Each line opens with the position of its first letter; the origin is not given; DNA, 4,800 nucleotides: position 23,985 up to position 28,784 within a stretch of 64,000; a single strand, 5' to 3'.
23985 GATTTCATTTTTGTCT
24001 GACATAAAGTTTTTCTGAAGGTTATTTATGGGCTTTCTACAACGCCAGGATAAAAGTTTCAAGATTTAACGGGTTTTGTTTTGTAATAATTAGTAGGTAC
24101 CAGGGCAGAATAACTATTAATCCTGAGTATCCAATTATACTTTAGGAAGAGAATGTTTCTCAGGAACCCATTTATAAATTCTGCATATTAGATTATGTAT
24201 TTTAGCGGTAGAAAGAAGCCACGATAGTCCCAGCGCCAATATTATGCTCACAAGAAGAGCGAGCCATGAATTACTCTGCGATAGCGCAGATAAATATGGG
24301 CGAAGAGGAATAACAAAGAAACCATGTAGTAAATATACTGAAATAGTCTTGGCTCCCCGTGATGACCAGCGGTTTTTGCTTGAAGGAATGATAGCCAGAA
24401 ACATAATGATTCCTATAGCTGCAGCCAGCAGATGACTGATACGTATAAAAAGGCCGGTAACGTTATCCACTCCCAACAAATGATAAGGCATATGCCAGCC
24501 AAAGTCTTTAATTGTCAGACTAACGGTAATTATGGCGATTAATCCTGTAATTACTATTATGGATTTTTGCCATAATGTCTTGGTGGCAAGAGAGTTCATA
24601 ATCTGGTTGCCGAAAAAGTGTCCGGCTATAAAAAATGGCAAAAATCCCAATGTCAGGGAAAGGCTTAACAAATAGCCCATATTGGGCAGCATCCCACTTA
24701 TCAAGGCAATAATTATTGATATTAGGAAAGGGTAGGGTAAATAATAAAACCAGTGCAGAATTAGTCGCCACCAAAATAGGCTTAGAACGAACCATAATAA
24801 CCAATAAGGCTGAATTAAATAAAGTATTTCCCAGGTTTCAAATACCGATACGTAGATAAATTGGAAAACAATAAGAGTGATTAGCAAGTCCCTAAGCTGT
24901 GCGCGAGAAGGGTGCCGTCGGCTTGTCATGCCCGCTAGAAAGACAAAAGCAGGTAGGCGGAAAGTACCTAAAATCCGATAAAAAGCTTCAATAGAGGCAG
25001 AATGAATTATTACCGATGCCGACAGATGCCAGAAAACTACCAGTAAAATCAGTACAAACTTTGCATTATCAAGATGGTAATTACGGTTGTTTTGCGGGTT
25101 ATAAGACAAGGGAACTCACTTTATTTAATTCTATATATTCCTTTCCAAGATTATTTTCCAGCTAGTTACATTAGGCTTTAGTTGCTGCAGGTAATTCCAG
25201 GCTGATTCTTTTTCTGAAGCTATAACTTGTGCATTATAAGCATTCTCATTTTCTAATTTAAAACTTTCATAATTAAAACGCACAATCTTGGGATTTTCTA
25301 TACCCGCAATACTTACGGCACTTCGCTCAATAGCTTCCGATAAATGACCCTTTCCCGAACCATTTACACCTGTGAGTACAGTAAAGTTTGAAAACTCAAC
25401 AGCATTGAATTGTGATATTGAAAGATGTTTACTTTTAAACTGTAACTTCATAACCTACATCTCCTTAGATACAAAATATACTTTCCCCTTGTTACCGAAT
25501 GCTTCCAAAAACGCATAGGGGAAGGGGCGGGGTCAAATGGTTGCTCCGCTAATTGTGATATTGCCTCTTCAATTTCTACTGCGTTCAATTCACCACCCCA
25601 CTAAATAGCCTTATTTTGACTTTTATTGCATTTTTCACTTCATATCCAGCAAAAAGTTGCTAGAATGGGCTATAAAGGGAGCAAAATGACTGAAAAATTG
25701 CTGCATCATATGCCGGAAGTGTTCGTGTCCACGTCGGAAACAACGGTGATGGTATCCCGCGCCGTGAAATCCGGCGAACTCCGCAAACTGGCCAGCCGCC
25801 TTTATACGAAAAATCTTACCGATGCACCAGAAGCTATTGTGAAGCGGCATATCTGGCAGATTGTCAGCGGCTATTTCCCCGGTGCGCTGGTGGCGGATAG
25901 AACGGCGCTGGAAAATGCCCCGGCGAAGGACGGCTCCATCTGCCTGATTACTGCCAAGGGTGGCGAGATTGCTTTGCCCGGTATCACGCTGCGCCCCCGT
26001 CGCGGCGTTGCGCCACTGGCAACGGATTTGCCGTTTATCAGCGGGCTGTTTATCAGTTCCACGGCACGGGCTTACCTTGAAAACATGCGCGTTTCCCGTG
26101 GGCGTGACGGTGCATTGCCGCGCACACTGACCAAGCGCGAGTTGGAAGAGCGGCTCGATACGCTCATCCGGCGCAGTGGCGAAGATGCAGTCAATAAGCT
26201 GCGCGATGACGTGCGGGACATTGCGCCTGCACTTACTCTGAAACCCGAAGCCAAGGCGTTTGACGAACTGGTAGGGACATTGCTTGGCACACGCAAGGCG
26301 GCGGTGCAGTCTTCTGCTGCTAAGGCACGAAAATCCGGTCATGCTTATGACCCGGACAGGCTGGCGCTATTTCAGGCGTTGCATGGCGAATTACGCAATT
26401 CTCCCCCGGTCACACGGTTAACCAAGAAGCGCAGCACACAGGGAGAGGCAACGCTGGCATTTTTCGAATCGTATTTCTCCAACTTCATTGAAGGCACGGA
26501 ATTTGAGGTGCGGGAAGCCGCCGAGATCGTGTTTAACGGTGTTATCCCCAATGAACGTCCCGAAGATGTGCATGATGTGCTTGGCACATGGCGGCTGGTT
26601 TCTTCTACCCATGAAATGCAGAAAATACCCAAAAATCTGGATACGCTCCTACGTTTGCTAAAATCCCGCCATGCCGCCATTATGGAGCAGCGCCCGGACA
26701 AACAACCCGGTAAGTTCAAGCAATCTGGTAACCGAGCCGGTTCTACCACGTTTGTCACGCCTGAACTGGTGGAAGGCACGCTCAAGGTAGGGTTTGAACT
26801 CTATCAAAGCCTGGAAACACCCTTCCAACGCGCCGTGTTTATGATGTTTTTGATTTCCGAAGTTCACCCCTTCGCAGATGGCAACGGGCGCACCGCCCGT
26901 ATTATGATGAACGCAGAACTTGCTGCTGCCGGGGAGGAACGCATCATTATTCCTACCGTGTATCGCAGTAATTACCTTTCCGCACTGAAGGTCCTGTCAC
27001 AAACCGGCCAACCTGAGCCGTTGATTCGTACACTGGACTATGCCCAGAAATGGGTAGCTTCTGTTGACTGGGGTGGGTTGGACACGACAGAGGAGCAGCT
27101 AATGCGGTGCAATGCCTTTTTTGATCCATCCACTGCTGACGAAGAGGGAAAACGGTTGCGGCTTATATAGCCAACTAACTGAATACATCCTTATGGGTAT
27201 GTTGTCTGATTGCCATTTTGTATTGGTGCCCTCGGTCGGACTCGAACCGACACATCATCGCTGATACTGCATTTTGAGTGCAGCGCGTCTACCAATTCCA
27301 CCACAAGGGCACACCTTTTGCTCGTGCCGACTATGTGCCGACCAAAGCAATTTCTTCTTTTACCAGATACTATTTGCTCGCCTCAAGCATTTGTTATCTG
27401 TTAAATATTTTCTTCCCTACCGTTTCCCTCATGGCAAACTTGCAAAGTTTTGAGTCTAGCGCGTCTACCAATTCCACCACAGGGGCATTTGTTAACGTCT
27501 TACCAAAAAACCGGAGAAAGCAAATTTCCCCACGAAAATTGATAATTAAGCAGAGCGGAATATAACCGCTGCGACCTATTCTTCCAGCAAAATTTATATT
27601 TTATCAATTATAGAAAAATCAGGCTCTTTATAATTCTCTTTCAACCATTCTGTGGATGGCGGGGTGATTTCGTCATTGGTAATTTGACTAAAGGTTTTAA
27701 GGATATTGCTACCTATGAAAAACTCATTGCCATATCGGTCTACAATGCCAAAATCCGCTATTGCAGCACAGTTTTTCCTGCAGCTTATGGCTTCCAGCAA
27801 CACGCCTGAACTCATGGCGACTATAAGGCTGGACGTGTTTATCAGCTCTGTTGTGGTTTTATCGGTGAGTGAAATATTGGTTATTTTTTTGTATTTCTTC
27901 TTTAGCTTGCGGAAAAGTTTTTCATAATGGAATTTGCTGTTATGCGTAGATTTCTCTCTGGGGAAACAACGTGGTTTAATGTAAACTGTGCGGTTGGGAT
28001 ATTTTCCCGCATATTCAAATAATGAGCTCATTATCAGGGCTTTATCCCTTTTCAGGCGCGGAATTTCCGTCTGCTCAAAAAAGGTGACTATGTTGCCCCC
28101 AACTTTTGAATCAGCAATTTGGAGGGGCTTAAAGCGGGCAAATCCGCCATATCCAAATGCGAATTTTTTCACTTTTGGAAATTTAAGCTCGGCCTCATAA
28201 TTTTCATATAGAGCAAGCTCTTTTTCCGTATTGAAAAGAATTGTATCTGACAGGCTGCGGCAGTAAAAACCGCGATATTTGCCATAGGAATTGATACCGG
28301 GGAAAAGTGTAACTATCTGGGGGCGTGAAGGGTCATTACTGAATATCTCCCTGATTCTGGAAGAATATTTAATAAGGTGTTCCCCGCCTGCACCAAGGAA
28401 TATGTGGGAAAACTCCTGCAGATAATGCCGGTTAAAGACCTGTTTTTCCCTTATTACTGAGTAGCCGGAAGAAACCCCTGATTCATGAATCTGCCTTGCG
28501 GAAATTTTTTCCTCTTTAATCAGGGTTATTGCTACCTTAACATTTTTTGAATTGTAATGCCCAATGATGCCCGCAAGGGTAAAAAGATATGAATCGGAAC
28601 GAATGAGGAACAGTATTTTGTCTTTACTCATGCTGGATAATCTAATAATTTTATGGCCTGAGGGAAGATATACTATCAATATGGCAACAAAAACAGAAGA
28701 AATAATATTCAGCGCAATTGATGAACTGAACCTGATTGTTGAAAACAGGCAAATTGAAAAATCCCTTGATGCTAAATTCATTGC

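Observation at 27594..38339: AT-rich sialic/nonulosonic-acid glycan island (neuBCA + ACP/FkbH + four orphan transferase-like genes) next to a tRNA-Leu scar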

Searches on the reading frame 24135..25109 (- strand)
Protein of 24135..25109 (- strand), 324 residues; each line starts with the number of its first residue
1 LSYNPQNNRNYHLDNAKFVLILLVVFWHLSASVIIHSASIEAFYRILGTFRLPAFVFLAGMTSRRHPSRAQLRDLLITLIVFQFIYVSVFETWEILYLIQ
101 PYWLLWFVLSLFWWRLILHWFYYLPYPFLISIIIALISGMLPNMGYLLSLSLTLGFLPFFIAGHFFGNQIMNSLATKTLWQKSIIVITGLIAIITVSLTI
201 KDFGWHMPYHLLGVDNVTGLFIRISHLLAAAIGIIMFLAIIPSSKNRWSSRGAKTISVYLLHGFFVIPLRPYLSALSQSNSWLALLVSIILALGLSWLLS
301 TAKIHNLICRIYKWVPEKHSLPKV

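Call 12: search_protein_families(library=pfam, proteins=[window:24135-25109:-], max_evalue=0.001)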
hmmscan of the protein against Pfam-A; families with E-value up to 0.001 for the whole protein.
window:24135-25109:- (324 aa): 1 family
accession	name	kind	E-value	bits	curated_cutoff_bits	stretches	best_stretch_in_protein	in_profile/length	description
PF01757.29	Acyl_transf_3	-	3.8e-13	49.6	31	1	11-300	2-325/326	Acyltransferase domain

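Call 102: search_protein_families(library=ncbifam, proteins=[window:24135-25109:-], max_evalue=0.01)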
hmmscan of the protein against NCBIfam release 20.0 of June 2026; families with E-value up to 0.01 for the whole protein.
window:24135-25109:- (324 aa): 0 families

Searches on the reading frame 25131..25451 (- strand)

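Call 84: search_protein_families(library=pfam, proteins=[window:25131-25451:-], max_evalue=0.001)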
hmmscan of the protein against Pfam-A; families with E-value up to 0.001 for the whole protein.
window:25131-25451:- (106 aa): 0 families

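Call 102: search_protein_families(library=ncbifam, proteins=[window:25131-25451:-], max_evalue=0.01)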
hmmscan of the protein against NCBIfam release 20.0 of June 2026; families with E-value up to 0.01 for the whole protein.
window:25131-25451:- (106 aa): 1 family
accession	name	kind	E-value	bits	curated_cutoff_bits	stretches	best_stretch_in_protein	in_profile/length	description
NF045998.1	cleave_ABC_plasm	equivalog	0.0045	15.3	500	1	10-94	482-567/673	Mbov_0121 family peptidase domain-containing ABC transporter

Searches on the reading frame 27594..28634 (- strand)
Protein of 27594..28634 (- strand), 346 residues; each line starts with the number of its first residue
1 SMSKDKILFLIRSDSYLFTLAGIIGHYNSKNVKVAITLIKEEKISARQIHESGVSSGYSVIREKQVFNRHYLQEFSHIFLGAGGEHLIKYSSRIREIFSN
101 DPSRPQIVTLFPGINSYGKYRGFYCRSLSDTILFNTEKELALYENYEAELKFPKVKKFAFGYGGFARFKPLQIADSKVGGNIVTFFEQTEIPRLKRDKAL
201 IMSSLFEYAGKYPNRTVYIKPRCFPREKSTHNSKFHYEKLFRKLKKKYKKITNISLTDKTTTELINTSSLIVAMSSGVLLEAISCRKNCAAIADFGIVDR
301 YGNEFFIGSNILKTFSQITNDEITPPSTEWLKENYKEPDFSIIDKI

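Call 7: search_protein_families(library=pfam, proteins=[window:27594-28634:-], max_evalue=0.01)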
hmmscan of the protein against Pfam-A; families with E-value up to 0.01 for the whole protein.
window:27594-28634:- (346 aa): 1 family
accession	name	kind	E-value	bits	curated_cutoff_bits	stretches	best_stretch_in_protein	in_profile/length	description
PF20471.4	DUF6716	-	2.5e-40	138.9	27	1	9-337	3-328/342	Putative glycosyltransferase (DUF6716)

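Call 8: search_protein_families(library=ncbifam, proteins=[window:27594-28634:-], max_evalue=0.01)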
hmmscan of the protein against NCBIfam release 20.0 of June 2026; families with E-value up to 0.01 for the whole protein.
window:27594-28634:- (346 aa): 0 families

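Call 47: search_solved_structures(query=window:27594-28634:-, max_evalue=10)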
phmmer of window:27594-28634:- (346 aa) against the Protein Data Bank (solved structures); distinct sequences matched with E-value up to 10: 1.
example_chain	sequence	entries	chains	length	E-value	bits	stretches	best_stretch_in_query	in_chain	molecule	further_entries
2o2s_A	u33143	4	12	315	1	11.8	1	183-229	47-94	Enoyl-acyl carrier reductase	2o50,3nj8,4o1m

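Call 80: search_solved_structures(query=A5, max_evalue=10)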
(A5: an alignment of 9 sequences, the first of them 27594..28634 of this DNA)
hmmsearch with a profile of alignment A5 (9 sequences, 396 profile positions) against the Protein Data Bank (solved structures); distinct sequences matched with E-value up to 10: 0.
